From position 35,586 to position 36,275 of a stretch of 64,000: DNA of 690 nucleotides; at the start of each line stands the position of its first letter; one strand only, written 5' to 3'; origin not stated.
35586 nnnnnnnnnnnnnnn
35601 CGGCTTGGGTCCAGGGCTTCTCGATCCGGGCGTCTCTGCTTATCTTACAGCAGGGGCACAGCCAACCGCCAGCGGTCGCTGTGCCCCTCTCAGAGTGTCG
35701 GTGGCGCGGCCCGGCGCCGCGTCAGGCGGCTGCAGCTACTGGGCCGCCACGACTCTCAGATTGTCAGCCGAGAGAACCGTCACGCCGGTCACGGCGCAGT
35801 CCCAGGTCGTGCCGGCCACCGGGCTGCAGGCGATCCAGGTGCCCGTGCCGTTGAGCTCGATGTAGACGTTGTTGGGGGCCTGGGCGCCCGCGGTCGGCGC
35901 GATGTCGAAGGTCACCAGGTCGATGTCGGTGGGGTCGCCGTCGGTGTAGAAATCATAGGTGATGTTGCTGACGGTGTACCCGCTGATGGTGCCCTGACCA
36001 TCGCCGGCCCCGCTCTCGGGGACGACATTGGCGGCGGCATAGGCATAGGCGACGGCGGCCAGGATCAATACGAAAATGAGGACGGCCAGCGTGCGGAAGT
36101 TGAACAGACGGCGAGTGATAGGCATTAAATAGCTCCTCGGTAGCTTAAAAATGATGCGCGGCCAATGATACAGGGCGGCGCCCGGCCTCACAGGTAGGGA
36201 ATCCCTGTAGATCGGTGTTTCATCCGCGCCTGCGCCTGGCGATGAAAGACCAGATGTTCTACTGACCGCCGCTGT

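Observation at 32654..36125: Secreted-protein operon built around a SipW-type signal peptidase fused to an FGE/SUMF1 domain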

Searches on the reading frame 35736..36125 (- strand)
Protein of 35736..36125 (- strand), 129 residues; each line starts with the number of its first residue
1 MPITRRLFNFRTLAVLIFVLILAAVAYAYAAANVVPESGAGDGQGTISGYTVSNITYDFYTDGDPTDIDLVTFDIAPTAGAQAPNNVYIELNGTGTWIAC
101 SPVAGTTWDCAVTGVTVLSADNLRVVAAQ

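Call 3: search_protein_families(library=pfam, proteins=[window:35736-36125:-], max_evalue=1)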
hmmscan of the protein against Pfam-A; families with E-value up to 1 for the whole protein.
window:35736-36125:- (129 aa): 1 family
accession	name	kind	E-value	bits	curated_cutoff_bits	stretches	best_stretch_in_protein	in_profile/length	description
PF25679.1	DUF7947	-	0.19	12.2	27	1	44-101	6-59/79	Family of unknown function (DUF7947)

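Call 4: search_protein_families(library=ncbifam, proteins=[window:35736-36125:-], max_evalue=1)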
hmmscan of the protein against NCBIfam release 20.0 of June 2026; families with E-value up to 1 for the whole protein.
window:35736-36125:- (129 aa): 0 families

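Call 16: find_homologous_proteins(query=window:35736-36125:-, max_evalue=0.001)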
Query window:35736-36125:- (129 aa): 122 proteins with E <= 0.001 among 150 candidates; the best 120 are listed.
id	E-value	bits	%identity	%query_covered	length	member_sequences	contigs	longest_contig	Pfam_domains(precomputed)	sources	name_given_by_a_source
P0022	1.0e-77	276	100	100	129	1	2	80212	-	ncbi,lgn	-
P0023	7.4e-40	154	58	96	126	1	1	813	-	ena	-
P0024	9.9e-40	153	62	96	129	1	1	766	-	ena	-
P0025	7.9e-39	150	58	96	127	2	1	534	-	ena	-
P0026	2.1e-38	149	61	96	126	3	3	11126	-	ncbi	-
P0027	7.4e-38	147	61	96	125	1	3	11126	-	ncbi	-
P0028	2.2e-37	146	62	96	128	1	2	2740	-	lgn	-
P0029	2.7e-37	145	60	96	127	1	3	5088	-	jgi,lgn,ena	-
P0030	1.2e-36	143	60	75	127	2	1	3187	-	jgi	jgi:hypothetical protein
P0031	1.5e-36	143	60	96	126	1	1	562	-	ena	-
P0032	1.6e-36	143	55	95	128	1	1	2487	-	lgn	-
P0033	1.9e-36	143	61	98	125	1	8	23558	-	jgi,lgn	jgi:hypothetical protein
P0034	2.3e-36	142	62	92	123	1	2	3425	-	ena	-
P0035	3.2e-36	142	58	96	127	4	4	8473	-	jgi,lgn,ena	-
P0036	8.2e-36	141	57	98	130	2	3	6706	-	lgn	-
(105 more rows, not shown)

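Call 29: predict_structure(alignment_id=A1)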
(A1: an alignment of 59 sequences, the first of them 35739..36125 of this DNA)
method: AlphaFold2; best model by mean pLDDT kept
length: 129 residues; sequences in the alignment: 59
mean_pLDDT: 83.7   pTM: 0.61
mean pLDDT of the five models: 83.7, 82.8, 82.0, 81.1, 79.7
residues with pLDDT >= 90: 59; 70-90: 46; 50-70: 20; < 50: 4
segments of 3 or more residues with pLDDT < 50: 45-47
pLDDT, mean of each block of 10 residues (from residue 1): 67 93 92 63 57 91 89 89 90 88 95 91 84
secondary structure, 60 per line:
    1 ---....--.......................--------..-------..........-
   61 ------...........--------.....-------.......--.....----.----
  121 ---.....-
elements in order: H4-7 H10-32 E50-59 E67-77 E86-90 E98-104 E107-111 E124-128

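Call 34: fold_search(model_id=the predicted structure, library=pdb)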
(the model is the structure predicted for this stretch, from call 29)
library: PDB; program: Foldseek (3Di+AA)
matches with E <= 10: 972; with E <= 0.001: 0
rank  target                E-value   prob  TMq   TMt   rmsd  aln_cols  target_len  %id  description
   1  1who                  1.0e-01  0.87  0.31  0.40  10.5        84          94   14  ALLERGEN PHL P 2 (released 1997-07-07)
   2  9io5_C                1.3e-01  0.72  0.35  0.11  14.2       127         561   11  Cryo-EM structure of G1-ATPase dimer from Mycoplasma mobile gliding machinery (released 2025-03-12)
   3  2vxq_A                1.6e-01  0.95  0.29  0.40   5.9        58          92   14  Crystal structure of the major grass pollen allergen Phl p 2 in complex with its specific IgE-Fab (released 2009-02-17)
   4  6dc6_C                1.7e-01  0.60  0.30  0.06  10.4       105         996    8  Crystal structure of human ubiquitin activating enzyme E1 (Uba1) in complex with ubiquitin (released 2018-10-10)
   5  3ft1_C                1.9e-01  0.85  0.31  0.39   5.2        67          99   19  Crystal structure of pollen allergen Phl p 3 (released 2010-01-12)
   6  3ft1_A                2.0e-01  0.85  0.32  0.40   5.1        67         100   19  Crystal structure of pollen allergen Phl p 3 (released 2010-01-12)
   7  9io5_I                2.5e-01  0.82  0.36  0.11   4.5        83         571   11  Cryo-EM structure of G1-ATPase dimer from Mycoplasma mobile gliding machinery (released 2025-03-12)
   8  8dos_A                2.6e-01  0.38  0.29  0.19   5.8        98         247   15  Crystal structure of Ferredoxin (flavodoxin):NADP(+) oxidoreductase from Klebsiella pneumoniae (released 2022-07-27)
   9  6dc6_A                2.9e-01  0.69  0.33  0.06   4.9        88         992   11  Crystal structure of human ubiquitin activating enzyme E1 (Uba1) in complex with ubiquitin (released 2018-10-10)
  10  7p3n_C                3.1e-01  0.69  0.33  0.11   5.9        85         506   12  F1Fo-ATP synthase from Acinetobacter baumannii (state 2) (released 2022-02-02)
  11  6qum_F                3.4e-01  0.54  0.30  0.11   5.3        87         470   17  Thermus thermophilus V/A-type ATPase/synthase, rotational state 1 (released 2019-08-28)
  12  6q45_D                3.4e-01  0.51  0.28  0.10   5.7        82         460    7  F1-ATPase from Fusobacterium nucleatum (released 2019-07-10)
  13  2jnz_MODEL_1_A        3.6e-01  0.75  0.33  0.38   5.5        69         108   19  Solution structure of phl p 3, a major allergen from timothy grass pollen (released 2008-03-04)
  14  5n06_B                3.6e-01  0.63  0.33  0.44   4.5        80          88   10  Crystal structure of Tie1 Fibronectin-like domain 3 (released 2017-04-26)
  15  8v34_B                3.9e-01  0.63  0.30  0.24   3.8        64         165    8  Crystal structure of S. aureus TarK N-terminal domain (released 2024-04-03)
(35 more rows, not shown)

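Call 36: find_related_loci(query=A1, collection=genome_contigs, flank=6000)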
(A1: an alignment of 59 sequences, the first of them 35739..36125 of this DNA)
Query A1 (129 aa) in genome_contigs; peptide patterns used: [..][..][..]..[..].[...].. (x = any residue, [..] = any of these).
234 stretches matched a pattern; 218 encode a relative of the query (tblastn E <= 1e-3); the best 80 are kept; 80 distinct loci.
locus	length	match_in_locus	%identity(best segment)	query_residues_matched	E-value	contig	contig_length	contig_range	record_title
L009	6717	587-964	59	6-129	4e-39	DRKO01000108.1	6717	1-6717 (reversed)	MAG TPA_asm: Chloroflexota bacterium isolate HyVt-442 HyVt-442_k145_1288763, whole genome shotgun sequence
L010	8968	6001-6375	54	6-129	6e-36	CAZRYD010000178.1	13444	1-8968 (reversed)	MAG TPA_asm: uncultured Caldilineaceae bacterium isolate SRP323723_co1_132 genome assembly, contig: NODE_3849_length_134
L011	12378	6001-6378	55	5-129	5e-36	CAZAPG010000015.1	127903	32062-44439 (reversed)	MAG TPA_asm: uncultured Caldilineaceae bacterium isolate binchicken_co350_69 genome assembly, contig: NODE_168_length_12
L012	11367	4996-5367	58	3-129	2e-34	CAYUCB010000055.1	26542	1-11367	MAG TPA_asm: uncultured Caldilineaceae bacterium isolate binchicken_co186_200 genome assembly, contig: NODE_1995_length_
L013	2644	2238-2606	54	6-129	4e-34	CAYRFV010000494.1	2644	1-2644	MAG TPA_asm: uncultured Anaerolineales bacterium isolate binchicken_co274_116 genome assembly, contig: NODE_95796_length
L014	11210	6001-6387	59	3-129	8e-33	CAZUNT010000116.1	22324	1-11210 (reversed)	MAG TPA_asm: uncultured Caldilineaceae bacterium isolate binchicken_co7_199 genome assembly, contig: NODE_3402_length_22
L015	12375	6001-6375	56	6-129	1e-32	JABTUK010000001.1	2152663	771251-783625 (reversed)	MAG: Anaerolineales bacterium isolate H5_CFX5 seq001, whole genome shotgun sequence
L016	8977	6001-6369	59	6-129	1e-32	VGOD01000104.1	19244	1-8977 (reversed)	MAG: Chloroflexi bacterium isolate K_DeepCast_250m_m2_061 K_DeepCast_250m_m2_061_Ga0194125_10005481, whole genome shotgu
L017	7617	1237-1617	46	5-129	3e-32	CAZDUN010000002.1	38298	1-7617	MAG TPA_asm: uncultured Pelolinea sp. isolate binchicken_co44_220 genome assembly, contig: NODE_1809_length_38298_cov_4.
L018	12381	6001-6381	48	5-129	4e-32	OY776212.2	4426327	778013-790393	MAG: Anaerolineales bacterium isolate db28be52-e32f-4f71-9c49-3cbd2ddbe7d1 genome assembly, chromosome: 1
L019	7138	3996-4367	48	6-129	1e-31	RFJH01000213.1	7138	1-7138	MAG: Anaerolineae bacterium isolate J097 k99_707333, whole genome shotgun sequence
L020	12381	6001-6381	47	5-129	2e-31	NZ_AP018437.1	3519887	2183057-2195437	Pelolinea submarina strain MO-CFX1 chromosome, complete genome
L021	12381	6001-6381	46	5-129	1e-30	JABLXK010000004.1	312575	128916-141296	MAG: Anaerolineae bacterium isolate Ch43 contig4, whole genome shotgun sequence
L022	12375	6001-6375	48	5-127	6e-31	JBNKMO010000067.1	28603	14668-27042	MAG: Anaerolineales bacterium isolate H1.bin.16.orig k141_267107, whole genome shotgun sequence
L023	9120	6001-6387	50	6-129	6e-31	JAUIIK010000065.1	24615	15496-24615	MAG: Chloroflexia bacterium isolate Co_bin.259 NODE_11683_length_24615_cov_1.275114, whole genome shotgun sequence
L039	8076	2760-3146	47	5-129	2e-27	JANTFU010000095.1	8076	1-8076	MAG: Anaerolineales bacterium isolate bin10018 c_000000010420, whole genome shotgun sequence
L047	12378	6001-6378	44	6-129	2e-26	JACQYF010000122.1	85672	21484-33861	MAG: Chloroflexi bacterium isolate NC_groundwater_1534_Pr4_S-0.65um_60_13 SR1-18-Sp65_coassembly_scaffold_294293, whole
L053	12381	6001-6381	50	3-129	3e-25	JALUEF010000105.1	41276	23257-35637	MAG: Anaerolineales bacterium isolate S143_metabat1_scaf2bin.026 S143_NODE_273_length_41276_cov_2.265887, whole genome s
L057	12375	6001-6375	52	6-129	5e-29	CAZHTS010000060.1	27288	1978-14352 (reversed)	MAG TPA_asm: uncultured Anaerolineaceae bacterium isolate binchicken_co20_77 genome assembly, contig: NODE_3657_length_2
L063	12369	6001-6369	47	8-129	2e-24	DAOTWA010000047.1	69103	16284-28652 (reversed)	MAG TPA_asm: Anaerolineaceae bacterium isolate H111_98 k127_359122, whole genome shotgun sequence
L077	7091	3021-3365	48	7-126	6e-23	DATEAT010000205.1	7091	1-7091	MAG TPA_asm: Anaerolineales bacterium isolate SMAG_U8225 k141_2258516, whole genome shotgun sequence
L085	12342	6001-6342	45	11-129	1e-21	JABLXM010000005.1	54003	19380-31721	MAG: Anaerolineae bacterium isolate Ch5 contig5, whole genome shotgun sequence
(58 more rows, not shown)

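Call 41: search_protein_families(library=pfam, proteins=[L019:4440-6644:+, L022:6312-8666:+, L039:3215-5440:+, L047:6469-8598:+, L053:6440-8653:+, L057:6403-8814:+, L063:6418-8805:+, L077:3480-5918:+, L009:904-3615:+, L085:8559-10400:+], max_evalue=0.001)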
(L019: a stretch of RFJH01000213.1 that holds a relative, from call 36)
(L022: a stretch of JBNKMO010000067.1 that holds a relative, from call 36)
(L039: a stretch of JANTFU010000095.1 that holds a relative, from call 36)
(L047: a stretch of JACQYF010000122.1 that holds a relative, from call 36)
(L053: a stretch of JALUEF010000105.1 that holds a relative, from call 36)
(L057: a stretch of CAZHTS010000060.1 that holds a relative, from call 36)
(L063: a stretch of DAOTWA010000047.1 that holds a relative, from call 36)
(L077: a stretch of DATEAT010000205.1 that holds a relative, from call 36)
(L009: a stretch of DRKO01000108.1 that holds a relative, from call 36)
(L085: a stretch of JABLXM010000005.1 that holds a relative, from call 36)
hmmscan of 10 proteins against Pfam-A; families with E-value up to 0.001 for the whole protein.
L019:4440-6644:+ (734 aa): 4 families
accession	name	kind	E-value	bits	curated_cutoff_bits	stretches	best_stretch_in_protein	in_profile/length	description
PF13487.12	HD_5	-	2.8e-39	135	27.2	1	555-707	15-170/170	HD domain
PF01966.28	HD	-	2.3e-16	60.6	22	1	556-675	3-115/116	HD domain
PF17231.7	DUF5305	-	3.6e-10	40.1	29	1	280-496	6-215/217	Family of unknown function (DUF5305)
PF00717.28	Peptidase_S24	-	7.1e-08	32.6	23.3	1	32-115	33-115/116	Peptidase S24-like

L022:6312-8666:+ (784 aa): 4 families
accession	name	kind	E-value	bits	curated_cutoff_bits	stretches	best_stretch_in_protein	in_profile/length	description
PF13487.12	HD_5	-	1.9e-41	142.1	27.2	1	598-755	10-170/170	HD domain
PF17231.7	DUF5305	-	7.2e-13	48.9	29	1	323-545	1-217/217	Family of unknown function (DUF5305)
PF01966.28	HD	-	2.2e-11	44.5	22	1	609-717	8-109/116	HD domain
PF00717.28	Peptidase_S24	-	1e-07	32.1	23.3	1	78-163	30-114/116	Peptidase S24-like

L039:3215-5440:+ (741 aa): 4 families
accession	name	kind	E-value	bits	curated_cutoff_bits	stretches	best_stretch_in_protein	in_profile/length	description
PF13487.12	HD_5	-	3.5e-36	125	27.2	1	556-711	12-170/170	HD domain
PF01966.28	HD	-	1.5e-18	67.6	22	1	560-676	3-112/116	HD domain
PF17231.7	DUF5305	-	2e-13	50.7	29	1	282-505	1-217/217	Family of unknown function (DUF5305)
PF00717.28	Peptidase_S24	-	9.4e-08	32.2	23.3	1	33-116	32-114/116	Peptidase S24-like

L047:6469-8598:+ (709 aa): 4 families
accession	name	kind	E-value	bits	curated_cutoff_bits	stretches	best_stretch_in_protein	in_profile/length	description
PF13487.12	HD_5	-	6.5e-34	117.5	27.2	1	548-699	15-170/170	HD domain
PF01966.28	HD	-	9.6e-16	58.6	22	1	549-667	3-115/116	HD domain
PF17231.7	DUF5305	-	5.1e-12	46.1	29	1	283-506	1-217/217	Family of unknown function (DUF5305)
PF00717.28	Peptidase_S24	-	2.1e-10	40.8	23.3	1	33-114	32-113/116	Peptidase S24-like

L053:6440-8653:+ (737 aa): 4 families
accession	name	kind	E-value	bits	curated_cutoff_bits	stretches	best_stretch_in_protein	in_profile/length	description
PF13487.12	HD_5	-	4.7e-37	127.8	27.2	1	555-707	15-170/170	HD domain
PF01966.28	HD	-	2.9e-14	53.8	22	1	556-675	3-115/116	HD domain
PF17231.7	DUF5305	-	3.8e-10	40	29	1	277-500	1-217/217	Family of unknown function (DUF5305)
PF00717.28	Peptidase_S24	-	5.6e-08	32.9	23.3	1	34-122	25-114/116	Peptidase S24-like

L057:6403-8814:+ (803 aa): 3 families
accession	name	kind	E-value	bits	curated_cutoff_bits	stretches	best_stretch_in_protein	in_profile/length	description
PF00563.25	EAL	-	3.3e-52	177.7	31.3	1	547-780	2-235/236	EAL domain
PF00717.28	Peptidase_S24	-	8.2e-07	29.2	23.3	1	53-111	32-88/116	Peptidase S24-like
PF17231.7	DUF5305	-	8e-06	25.9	29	1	307-530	1-217/217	Family of unknown function (DUF5305)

L063:6418-8805:+ (795 aa): 4 families
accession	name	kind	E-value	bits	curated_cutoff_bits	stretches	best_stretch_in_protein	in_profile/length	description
PF00563.25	EAL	-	1.1e-59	202.2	31.3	1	542-775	2-236/236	EAL domain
PF17231.7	DUF5305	-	1.7e-12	47.7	29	1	302-524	1-217/217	Family of unknown function (DUF5305)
PF00717.28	Peptidase_S24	-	1e-07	32.1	23.3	1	53-132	36-115/116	Peptidase S24-like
PF10502.14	Peptidase_S26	-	8.3e-06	26.3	22.9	1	40-111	11-88/168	Signal peptidase, peptidase S26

L077:3480-5918:+ (812 aa): 2 families
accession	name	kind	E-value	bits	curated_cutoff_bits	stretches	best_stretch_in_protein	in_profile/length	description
PF00563.25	EAL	-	4.6e-59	200.1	31.3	1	549-782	2-236/236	EAL domain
PF00717.28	Peptidase_S24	-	5.7e-09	36.1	23.3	1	55-137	33-114/116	Peptidase S24-like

L009:904-3615:+ (903 aa): 2 families
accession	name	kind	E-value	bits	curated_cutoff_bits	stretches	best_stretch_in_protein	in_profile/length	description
PF03781.23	FGE-sulfatase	-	2.1e-57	195.2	23.3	1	650-885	5-254/255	Sulfatase-modifying factor enzyme 1-like domain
PF00717.28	Peptidase_S24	-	2.6e-07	30.8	23.3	1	82-153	33-102/116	Peptidase S24-like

L085:8559-10400:+ (613 aa): 6 families
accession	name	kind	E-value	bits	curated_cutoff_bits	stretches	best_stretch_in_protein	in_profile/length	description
PF03781.23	FGE-sulfatase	-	5.5e-45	154.5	23.3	1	378-613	5-255/255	Sulfatase-modifying factor enzyme 1-like domain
PF00069.31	Pkinase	-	3.8e-40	138.4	31.7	1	12-213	1-198/263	Protein kinase domain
PF07714.23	PK_Tyr_Ser-Thr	-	1.4e-32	113.5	23.1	1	14-215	3-208/258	Protein tyrosine and serine/threonine kinase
PF01636.29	APH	-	1.6e-06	28.5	23.2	1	111-164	146-203/239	Phosphotransferase enzyme family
PF03109.22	ABC1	-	2.8e-05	23.8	22.9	1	81-166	141-222/244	ABC1 atypical kinase-like domain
PF14531.12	Kinase-like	-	0.00057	19.7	25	1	94-215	131-254/289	Kinase-like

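Call 55: search_solved_structures(query=A1, max_evalue=10)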
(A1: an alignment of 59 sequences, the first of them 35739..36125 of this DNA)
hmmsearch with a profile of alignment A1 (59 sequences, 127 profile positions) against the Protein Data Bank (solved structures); distinct sequences matched with E-value up to 10: 1.
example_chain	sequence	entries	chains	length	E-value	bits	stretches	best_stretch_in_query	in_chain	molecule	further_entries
1acx_A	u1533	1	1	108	0.4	13.9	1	70-118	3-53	ACTINOXANTHIN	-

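Call 56: search_protein_families(library=pfam, alignment_id=A1, max_evalue=1)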
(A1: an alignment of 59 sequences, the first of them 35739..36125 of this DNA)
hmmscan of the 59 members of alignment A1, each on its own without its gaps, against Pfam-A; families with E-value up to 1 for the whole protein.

A. member 1, window:35739-36125:- (129 aa): 1 family
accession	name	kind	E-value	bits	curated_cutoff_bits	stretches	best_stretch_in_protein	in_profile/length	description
PF25679.1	DUF7947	-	0.19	12.2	27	1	44-101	6-59/79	Family of unknown function (DUF7947)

B. families by the number of members that match (of 59 scanned): 28 families (the first 25 are shown)
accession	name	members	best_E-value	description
PF19403.5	SpaA_2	3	0.0011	Prealbumin-like fold domain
PF03422.21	CBM_6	2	0.019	Carbohydrate binding module (family 6)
PF08592.16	Anthrone_oxy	2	0.028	Anthrone oxygenase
PF23956.1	DUF7285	2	0.031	Family of unknown function (DUF7285)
PF23906.1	DUF7248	2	0.18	Family of unknown function (DUF7248)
PF11142.13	DUF2917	1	0.0073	Protein of unknown function (DUF2917)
PF12555.13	SteA-like_C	1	0.021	SteA-like C-terminal domain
PF21331.3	Isoamylase_C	1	0.034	Isoamylase, C-terminal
PF05170.20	AsmA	1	0.042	AsmA family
PF03779.20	SPW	1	0.061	SPW repeat domain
PF20872.2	MalF_N_TM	1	0.065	MalF, N-terminal region, transmembrane helices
PF04956.18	TrbC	1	0.079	TrbC/VIRB2 pilin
PF19077.6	Big_13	1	0.081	Bacterial Ig-like domain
PF11742.13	DUF3302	1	0.092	Protein of unknown function (DUF3302)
PF19843.4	DUF6318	1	0.096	Family of unknown function (DUF6318)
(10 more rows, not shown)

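Call 75: search_protein_families(library=ncbifam, alignment_id=A1, max_evalue=0.1)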
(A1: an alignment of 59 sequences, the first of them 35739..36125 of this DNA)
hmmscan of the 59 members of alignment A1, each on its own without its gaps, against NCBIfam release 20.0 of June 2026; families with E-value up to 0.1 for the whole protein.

A. member 1, window:35739-36125:- (129 aa): 0 families

B. families by the number of members that match (of 59 scanned): 16 families
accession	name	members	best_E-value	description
NF047859.1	StressCuResBhsA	2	0.012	multiple stress resistance protein BhsA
NF002910.0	PRK03522.2-3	1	0.012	23S rRNA (uracil(747)-C(5))-methyltransferase RlmC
TIGR02838.1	spore_V_AC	1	0.013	stage V sporulation protein AC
NF006628.0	PRK09197.1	1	0.017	class II fructose-bisphosphate aldolase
NF053514.2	JUQZ_fam_ocin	1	0.033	BLB8/JUQZ-1 family protein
NF005469.0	PRK07063.1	1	0.035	SDR family oxidoreductase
TIGR04057.1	SusC_RagA_signa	1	0.039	SusC/RagA subfamily TonB-dependent outer membrane receptor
NF041539.1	choice_anch_R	1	0.042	choice-of-anchor R domain-containing protein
TIGR04487.1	SoxY_para_1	1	0.061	SoxY-related AACIE arm protein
TIGR03094.1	sulfo_cyanin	1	0.062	sulfocyanin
NF007019.0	PRK09484.1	1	0.075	3-deoxy-manno-octulosonate-8-phosphatase KdsC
NF046089.1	CD3337_EF1877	1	0.075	CD3337/EF1877 family mobilome membrane protein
NF009304.0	PRK12661.1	1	0.08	putative monovalent cation/H+ antiporter subunit C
NF041080.1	DGGGPL_reductase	1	0.092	digeranylgeranylglycerophospholipid reductase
TIGR01672.1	AphA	1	0.096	acid phosphatase AphA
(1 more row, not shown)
